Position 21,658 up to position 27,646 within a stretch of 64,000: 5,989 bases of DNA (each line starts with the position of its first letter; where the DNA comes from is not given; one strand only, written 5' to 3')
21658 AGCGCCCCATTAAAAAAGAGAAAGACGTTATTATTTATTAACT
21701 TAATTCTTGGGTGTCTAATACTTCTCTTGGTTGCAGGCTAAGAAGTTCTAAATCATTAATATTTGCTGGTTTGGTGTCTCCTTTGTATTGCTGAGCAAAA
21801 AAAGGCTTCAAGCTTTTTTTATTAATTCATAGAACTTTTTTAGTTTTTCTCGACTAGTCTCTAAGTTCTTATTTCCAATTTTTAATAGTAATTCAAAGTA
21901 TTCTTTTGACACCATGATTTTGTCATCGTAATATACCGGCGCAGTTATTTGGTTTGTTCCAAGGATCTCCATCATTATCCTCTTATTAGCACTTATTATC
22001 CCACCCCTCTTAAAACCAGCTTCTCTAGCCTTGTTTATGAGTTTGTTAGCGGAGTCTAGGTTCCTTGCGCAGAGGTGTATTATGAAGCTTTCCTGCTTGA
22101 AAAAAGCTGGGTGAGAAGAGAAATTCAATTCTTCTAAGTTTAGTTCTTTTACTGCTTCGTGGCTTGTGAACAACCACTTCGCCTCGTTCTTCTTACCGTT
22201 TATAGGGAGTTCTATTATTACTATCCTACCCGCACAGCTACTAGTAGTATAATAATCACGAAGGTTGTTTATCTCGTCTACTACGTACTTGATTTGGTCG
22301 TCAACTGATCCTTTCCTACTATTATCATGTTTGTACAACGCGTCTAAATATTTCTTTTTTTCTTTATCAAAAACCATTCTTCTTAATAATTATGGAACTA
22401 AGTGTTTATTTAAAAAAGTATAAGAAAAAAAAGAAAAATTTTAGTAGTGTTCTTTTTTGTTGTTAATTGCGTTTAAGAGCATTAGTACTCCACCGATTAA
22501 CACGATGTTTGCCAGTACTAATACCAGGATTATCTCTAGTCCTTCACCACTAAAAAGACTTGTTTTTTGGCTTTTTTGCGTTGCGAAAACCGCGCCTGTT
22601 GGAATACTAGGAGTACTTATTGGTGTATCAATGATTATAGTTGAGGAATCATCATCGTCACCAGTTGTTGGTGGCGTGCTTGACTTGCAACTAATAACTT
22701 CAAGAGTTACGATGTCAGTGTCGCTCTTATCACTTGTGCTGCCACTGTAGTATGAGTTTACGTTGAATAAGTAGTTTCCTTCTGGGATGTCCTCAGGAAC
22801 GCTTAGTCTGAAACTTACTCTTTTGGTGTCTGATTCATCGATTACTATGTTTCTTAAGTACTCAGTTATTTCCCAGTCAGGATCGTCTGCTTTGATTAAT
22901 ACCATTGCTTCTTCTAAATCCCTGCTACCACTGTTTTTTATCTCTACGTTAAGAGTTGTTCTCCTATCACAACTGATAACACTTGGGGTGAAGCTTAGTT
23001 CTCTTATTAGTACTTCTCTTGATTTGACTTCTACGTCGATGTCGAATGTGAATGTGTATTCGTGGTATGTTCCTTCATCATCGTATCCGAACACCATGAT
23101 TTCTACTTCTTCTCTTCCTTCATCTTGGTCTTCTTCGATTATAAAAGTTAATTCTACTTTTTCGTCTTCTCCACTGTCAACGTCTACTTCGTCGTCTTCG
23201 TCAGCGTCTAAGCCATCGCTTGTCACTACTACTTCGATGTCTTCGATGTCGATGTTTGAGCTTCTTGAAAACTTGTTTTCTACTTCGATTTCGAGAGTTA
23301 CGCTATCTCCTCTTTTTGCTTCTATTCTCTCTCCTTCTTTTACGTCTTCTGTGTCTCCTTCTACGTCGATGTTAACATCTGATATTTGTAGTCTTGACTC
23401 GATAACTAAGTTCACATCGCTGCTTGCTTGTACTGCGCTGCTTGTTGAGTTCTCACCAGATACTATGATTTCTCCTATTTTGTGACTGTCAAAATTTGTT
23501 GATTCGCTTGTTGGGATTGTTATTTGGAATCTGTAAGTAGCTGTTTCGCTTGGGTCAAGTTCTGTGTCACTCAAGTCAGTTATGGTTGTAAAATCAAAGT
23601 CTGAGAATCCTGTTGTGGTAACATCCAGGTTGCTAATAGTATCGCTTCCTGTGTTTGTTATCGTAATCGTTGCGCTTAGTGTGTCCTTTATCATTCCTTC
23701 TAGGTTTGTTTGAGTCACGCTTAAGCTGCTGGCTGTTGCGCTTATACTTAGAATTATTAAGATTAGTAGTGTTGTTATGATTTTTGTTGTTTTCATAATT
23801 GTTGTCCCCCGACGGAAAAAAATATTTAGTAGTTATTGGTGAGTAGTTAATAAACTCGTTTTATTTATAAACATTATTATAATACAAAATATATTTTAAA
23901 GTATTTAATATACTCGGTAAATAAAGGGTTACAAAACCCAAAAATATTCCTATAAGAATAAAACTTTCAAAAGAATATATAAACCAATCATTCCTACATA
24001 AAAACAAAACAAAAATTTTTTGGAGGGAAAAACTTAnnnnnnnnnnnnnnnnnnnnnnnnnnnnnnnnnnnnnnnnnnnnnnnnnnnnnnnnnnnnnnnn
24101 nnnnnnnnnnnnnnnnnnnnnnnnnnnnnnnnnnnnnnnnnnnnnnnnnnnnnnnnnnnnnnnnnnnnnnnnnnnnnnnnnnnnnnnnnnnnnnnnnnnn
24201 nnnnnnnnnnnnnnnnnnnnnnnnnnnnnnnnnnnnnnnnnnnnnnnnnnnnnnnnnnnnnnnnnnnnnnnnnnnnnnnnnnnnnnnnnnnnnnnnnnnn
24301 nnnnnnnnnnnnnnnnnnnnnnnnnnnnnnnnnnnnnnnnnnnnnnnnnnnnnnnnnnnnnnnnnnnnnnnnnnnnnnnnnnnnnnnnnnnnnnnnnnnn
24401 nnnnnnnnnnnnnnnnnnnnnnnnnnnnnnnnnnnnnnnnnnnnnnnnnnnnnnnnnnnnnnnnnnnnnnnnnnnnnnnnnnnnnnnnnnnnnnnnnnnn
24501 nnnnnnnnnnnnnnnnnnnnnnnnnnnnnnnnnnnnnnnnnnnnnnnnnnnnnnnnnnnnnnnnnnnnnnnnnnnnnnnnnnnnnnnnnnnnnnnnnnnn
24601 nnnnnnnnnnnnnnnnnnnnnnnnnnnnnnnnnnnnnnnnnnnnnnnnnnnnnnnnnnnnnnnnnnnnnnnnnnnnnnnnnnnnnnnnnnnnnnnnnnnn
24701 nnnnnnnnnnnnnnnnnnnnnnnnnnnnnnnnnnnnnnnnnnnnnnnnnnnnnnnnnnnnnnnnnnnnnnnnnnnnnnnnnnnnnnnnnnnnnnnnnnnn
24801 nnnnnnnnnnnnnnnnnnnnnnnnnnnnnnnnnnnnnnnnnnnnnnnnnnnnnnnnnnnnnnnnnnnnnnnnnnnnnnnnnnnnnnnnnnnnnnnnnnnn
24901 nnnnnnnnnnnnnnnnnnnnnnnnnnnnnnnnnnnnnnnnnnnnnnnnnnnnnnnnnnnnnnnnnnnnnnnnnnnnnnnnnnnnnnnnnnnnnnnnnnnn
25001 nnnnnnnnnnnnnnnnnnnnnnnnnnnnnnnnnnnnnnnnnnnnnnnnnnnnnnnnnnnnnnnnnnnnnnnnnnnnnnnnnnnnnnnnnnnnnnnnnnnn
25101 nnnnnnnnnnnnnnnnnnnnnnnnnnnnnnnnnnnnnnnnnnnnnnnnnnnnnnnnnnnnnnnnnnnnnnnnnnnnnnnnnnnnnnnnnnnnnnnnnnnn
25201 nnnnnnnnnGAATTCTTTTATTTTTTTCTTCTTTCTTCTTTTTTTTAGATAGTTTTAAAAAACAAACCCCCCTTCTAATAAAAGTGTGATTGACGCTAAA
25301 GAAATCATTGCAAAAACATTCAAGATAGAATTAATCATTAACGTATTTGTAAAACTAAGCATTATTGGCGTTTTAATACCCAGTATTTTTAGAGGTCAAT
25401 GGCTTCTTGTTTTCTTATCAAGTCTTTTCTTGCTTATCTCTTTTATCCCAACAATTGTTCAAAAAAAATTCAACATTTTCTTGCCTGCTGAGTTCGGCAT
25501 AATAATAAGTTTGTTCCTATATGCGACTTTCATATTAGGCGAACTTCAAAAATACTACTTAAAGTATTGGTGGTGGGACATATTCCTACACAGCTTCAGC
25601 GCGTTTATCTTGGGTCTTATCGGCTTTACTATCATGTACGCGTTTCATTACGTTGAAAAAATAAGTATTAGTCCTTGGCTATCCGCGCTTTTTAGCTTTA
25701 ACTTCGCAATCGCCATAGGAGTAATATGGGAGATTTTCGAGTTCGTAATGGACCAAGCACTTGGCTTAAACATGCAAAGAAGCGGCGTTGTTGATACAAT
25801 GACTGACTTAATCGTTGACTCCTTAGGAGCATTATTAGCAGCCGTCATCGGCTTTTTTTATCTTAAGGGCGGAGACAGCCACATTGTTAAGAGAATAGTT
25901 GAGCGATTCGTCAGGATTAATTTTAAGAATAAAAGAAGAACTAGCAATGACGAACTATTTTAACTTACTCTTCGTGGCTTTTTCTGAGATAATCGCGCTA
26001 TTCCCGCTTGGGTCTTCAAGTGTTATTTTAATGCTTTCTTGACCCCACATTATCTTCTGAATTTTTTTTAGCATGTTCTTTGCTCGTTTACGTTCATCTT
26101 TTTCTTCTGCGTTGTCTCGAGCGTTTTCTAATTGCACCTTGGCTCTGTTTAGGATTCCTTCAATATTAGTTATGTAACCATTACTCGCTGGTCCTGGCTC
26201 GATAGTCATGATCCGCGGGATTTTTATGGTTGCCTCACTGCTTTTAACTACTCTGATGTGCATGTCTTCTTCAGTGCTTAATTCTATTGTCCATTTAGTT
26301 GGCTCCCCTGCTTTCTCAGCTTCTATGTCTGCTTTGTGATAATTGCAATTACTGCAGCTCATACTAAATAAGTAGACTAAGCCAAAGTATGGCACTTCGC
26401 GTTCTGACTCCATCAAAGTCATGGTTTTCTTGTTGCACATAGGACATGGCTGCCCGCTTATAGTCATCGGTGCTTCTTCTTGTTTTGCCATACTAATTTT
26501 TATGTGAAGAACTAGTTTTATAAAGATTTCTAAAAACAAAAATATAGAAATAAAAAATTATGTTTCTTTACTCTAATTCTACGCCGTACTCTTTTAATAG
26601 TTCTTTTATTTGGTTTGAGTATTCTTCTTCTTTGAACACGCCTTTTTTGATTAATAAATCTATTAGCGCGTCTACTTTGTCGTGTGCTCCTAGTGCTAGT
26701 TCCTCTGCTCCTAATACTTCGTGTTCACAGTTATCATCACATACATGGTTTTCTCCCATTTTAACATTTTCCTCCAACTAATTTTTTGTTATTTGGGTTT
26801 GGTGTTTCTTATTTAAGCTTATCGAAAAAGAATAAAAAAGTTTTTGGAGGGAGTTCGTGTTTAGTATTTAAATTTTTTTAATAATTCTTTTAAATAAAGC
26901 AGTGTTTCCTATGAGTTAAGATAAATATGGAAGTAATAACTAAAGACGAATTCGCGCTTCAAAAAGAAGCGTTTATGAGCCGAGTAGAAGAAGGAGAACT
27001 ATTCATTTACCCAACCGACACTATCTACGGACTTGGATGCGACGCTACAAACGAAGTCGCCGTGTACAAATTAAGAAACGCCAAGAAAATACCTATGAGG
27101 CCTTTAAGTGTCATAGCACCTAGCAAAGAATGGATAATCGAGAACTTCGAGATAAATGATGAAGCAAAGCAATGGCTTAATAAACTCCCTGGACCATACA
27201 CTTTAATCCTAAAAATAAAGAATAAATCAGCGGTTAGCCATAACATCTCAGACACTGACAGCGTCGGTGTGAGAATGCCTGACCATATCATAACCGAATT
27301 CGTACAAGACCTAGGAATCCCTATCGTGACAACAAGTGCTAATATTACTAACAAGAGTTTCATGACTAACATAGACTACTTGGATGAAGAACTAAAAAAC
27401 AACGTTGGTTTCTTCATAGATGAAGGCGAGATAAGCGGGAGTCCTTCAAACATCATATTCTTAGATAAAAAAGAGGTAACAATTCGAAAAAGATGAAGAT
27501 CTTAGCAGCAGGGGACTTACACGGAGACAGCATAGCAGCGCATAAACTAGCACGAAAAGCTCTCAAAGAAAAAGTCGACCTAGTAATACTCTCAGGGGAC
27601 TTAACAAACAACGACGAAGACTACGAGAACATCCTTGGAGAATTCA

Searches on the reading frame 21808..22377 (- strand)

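Call 65: search_protein_families(library=pfam, proteins=[window:21808-22377:-], max_evalue=0.001)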
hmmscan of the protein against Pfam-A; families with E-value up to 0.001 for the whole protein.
window:21808-22377:- (189 aa): 1 family
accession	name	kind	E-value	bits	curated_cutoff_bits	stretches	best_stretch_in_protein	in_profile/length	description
PF02676.19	TYW3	-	7.2e-48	163.2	27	1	6-187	2-210/211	Methyltransferase TYW3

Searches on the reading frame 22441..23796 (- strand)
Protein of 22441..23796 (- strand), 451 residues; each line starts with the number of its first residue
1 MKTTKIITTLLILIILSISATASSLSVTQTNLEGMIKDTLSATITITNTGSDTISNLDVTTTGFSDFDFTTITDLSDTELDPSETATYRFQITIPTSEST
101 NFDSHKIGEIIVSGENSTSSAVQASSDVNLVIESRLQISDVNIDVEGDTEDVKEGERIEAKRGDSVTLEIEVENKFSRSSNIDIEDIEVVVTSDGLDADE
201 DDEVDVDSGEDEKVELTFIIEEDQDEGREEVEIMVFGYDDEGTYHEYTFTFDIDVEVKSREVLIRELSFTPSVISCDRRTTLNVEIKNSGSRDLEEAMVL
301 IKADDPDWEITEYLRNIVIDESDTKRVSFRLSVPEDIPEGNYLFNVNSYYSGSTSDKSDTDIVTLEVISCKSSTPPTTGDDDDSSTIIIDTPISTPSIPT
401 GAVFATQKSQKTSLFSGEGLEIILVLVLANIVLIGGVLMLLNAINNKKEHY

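Call 63: search_protein_families(library=pfam, proteins=[window:22441-23796:-], max_evalue=0.001)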
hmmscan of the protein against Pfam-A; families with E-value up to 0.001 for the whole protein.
window:22441-23796:- (451 aa): 3 families
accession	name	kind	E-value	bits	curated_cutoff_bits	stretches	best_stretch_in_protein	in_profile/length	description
PF10633.15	NPCBM_assoc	-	6.8e-05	23.4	24.4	0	277-343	4-70/78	NPCBM-associated, NEW3 domain of alpha-galactosidase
PF07705.17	CARDB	-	7e-05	23.4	22.7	0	29-100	10-77/101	CARDB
PF11614.14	FixG_C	-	0.00071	20.2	25.6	0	43-113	36-102/119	IG-like fold at C-terminal of FixG, putative oxidoreductase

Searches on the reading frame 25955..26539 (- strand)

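Call 63: search_protein_families(library=pfam, proteins=[window:25955-26539:-], max_evalue=0.001)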
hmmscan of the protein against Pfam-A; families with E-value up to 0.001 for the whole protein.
window:25955-26539:- (194 aa): 2 families
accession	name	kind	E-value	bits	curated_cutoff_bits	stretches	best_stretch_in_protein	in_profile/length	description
PF22794.1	jr-ZPR1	-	1.3e-20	74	27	1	91-190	1-103/125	ZPR1 jelly-roll domain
PF03367.19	Zn_ribbon_ZPR1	-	1.8e-07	31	23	1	31-74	8-50/56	ZPR1 zinc-finger domain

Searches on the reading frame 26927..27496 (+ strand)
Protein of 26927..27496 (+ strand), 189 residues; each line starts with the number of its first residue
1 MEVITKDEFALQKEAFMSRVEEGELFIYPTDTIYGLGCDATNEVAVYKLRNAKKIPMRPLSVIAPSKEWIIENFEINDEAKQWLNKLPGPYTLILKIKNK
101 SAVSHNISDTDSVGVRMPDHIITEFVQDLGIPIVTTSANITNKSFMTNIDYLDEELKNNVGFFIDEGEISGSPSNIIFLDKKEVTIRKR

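Call 65: search_protein_families(library=pfam, proteins=[window:26927-27496:+], max_evalue=0.001)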
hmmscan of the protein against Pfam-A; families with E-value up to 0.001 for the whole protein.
window:26927-27496:+ (189 aa): 1 family
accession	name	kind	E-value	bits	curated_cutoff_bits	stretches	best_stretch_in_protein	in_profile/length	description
PF01300.24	Sua5_yciO_yrdC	-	5.5e-40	137.2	25.1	1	20-186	3-174/178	Telomere recombination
